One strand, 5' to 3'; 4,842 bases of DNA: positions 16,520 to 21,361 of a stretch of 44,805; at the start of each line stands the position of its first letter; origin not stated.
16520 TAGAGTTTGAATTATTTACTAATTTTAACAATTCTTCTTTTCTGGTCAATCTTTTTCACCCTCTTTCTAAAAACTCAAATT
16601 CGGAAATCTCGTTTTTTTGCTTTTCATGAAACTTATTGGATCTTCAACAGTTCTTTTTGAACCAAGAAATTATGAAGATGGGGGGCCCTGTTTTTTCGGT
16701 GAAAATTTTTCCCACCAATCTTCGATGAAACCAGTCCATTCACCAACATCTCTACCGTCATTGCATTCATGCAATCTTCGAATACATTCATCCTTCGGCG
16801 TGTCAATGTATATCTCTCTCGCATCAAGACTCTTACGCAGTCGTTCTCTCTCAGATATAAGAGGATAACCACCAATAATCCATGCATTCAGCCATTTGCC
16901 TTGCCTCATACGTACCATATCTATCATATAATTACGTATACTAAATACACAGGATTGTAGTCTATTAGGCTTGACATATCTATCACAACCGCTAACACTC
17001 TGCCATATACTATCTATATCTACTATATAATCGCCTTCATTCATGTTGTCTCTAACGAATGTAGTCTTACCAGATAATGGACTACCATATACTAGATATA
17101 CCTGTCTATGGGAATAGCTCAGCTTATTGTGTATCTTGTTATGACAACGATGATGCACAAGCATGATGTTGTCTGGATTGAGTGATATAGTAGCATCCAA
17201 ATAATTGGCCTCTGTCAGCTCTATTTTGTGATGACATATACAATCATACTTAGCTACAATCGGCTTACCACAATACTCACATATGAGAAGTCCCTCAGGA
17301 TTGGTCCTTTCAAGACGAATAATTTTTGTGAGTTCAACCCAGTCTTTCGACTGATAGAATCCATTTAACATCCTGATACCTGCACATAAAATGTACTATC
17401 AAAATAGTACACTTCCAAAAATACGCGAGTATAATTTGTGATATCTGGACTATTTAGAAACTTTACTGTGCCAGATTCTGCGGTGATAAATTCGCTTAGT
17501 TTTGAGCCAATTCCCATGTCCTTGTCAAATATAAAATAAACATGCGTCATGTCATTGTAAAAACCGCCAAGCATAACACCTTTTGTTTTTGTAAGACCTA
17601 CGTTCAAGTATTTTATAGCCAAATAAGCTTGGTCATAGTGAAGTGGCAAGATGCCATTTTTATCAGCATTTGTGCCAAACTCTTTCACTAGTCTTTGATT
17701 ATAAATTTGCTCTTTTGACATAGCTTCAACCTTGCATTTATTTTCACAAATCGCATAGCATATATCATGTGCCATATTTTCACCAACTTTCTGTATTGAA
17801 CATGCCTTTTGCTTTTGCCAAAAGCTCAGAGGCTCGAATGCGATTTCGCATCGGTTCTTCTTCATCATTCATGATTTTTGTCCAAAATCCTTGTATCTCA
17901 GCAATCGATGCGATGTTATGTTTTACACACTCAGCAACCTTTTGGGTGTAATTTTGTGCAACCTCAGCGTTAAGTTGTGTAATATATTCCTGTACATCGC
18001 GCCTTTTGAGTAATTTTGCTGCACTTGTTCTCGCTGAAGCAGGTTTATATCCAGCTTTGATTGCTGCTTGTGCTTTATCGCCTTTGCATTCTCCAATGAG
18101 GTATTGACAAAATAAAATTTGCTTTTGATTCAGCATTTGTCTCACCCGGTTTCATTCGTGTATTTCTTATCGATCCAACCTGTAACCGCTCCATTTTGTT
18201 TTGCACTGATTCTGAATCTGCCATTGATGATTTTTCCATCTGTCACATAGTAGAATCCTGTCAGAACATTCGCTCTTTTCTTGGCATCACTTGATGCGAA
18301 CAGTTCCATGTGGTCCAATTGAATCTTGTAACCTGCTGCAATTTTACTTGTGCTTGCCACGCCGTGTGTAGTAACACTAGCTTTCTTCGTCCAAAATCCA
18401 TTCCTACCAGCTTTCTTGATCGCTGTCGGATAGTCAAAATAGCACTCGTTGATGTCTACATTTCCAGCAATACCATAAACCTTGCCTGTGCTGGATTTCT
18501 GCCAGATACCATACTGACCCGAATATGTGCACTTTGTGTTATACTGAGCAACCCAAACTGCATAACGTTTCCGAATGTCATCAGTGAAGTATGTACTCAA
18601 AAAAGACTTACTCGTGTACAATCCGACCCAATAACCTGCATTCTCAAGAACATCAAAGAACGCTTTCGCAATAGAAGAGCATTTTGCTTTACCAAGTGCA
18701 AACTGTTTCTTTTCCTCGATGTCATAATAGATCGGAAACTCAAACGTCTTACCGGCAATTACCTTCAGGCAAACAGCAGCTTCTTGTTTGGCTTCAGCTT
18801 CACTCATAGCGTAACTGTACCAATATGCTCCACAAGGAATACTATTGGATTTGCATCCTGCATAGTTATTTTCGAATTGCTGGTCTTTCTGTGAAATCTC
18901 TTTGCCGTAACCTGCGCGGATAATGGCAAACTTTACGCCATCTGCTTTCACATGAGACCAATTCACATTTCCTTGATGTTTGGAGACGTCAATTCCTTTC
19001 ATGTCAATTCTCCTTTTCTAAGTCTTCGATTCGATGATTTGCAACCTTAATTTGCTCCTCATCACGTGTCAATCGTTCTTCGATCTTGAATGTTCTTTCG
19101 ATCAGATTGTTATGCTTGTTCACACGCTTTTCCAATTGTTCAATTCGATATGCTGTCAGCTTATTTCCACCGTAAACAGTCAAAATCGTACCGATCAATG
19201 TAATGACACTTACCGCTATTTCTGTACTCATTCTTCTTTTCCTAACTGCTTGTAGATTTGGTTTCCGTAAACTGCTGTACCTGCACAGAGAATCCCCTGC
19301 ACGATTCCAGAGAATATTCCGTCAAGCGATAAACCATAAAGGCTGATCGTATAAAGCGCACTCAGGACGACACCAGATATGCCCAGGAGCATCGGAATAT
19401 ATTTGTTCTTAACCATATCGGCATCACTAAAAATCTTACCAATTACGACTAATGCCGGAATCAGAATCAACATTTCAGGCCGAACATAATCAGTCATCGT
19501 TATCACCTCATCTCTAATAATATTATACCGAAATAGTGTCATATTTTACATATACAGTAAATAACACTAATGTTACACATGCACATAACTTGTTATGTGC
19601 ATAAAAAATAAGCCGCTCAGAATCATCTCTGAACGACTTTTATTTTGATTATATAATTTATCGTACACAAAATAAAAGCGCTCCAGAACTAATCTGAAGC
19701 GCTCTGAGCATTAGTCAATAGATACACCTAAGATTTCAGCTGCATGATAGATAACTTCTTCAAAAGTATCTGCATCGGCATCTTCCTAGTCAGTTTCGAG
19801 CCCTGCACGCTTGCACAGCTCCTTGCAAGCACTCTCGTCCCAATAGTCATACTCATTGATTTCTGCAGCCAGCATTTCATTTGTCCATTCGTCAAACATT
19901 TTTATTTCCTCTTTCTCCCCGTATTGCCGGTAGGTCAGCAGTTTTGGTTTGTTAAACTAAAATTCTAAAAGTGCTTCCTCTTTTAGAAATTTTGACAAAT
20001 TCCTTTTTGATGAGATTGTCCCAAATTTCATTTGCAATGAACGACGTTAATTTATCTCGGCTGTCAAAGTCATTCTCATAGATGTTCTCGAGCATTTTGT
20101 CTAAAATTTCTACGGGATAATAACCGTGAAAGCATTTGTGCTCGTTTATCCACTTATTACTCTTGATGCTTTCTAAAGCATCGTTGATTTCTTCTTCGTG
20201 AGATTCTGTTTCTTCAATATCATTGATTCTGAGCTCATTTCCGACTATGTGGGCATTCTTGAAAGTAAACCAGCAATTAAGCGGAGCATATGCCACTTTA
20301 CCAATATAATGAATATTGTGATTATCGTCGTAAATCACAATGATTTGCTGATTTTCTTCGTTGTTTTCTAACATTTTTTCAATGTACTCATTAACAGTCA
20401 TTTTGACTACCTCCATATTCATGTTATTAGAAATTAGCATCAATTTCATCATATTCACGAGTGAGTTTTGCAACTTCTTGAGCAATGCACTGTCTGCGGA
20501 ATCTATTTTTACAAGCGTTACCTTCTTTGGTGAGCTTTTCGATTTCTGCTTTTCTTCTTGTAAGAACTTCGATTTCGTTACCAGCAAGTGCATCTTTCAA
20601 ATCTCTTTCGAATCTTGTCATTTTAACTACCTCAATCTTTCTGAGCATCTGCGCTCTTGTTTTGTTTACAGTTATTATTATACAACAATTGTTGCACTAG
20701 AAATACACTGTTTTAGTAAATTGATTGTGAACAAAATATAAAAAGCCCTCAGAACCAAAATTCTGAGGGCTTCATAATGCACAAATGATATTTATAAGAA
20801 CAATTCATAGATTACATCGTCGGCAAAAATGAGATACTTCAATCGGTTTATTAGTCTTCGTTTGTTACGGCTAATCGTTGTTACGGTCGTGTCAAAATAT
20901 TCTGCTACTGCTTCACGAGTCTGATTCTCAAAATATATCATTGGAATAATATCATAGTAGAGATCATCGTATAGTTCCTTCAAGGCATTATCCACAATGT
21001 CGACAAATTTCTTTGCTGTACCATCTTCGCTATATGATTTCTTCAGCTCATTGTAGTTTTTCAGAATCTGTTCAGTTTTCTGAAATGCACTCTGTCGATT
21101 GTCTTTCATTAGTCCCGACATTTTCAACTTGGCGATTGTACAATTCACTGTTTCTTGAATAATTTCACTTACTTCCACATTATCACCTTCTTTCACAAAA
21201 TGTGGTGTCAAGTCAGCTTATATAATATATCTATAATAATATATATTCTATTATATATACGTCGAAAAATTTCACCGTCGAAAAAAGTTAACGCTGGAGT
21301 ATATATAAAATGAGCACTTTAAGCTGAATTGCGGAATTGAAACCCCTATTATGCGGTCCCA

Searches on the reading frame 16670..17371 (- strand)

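Call 98: search_protein_families(library=pfam, proteins=[window:16670-17371:-], max_evalue=0.01)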
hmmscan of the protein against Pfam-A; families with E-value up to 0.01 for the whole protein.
window:16670-17371:- (233 aa): 1 family
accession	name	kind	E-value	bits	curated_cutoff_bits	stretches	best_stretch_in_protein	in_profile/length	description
PF01844.29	HNH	-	2.1e-07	31.4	21.4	1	31-83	1-47/47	HNH endonuclease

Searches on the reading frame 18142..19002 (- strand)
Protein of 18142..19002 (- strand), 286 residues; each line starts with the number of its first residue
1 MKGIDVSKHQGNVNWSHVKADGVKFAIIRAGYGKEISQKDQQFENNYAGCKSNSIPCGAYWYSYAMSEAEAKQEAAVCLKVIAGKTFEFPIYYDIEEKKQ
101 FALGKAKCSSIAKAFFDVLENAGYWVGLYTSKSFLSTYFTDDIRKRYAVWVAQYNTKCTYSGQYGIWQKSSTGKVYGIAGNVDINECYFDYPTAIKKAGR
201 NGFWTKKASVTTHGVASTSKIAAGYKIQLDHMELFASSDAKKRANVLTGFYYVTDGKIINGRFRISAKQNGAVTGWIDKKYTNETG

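Call 27: search_protein_families(library=phrogs, proteins=[window:18142-19002:-], max_evalue=0.001)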
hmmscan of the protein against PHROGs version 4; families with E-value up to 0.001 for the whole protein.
window:18142-19002:- (286 aa): 5 families
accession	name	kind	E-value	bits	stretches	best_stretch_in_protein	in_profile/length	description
phrog_291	-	lysis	1e-54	187.1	1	1-254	113-329/509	endolysin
phrog_6745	-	lysis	4.2e-38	132.2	1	1-186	4-187/396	endolysin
phrog_6219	-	lysis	4.3e-31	109.6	1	1-207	2-206/326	endolysin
phrog_3084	-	lysis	3.3e-08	34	1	3-162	161-313/468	endolysin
phrog_23704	-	unknown function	6.2e-05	24.4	1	87-185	16-114/134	-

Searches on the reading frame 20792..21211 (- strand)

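Call 4: search_protein_families(library=pfam, proteins=[window:20792-21211:-], max_evalue=0.01)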
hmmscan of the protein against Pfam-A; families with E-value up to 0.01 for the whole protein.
window:20792-21211:- (139 aa): 1 family
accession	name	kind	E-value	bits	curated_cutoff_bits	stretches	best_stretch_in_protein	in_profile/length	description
PF22710.1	SNaCT1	-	0.0068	16.7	27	0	20-88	98-169/184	Short NACHT-associated C-Terminal domain, family 1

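Call 27: search_protein_families(library=phrogs, proteins=[window:20792-21211:-], max_evalue=0.001)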
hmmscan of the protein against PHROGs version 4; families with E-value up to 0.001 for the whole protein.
window:20792-21211:- (139 aa): 3 families
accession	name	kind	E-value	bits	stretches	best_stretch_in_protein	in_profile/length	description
phrog_36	-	transcription regulation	1.9e-11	45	1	66-131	126-190/220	transcriptional regulator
phrog_1558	-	unknown function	7.6e-08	33.4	1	82-129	120-169/178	-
phrog_633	-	transcription regulation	0.00043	21.8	0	8-60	19-76/111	transcriptional regulator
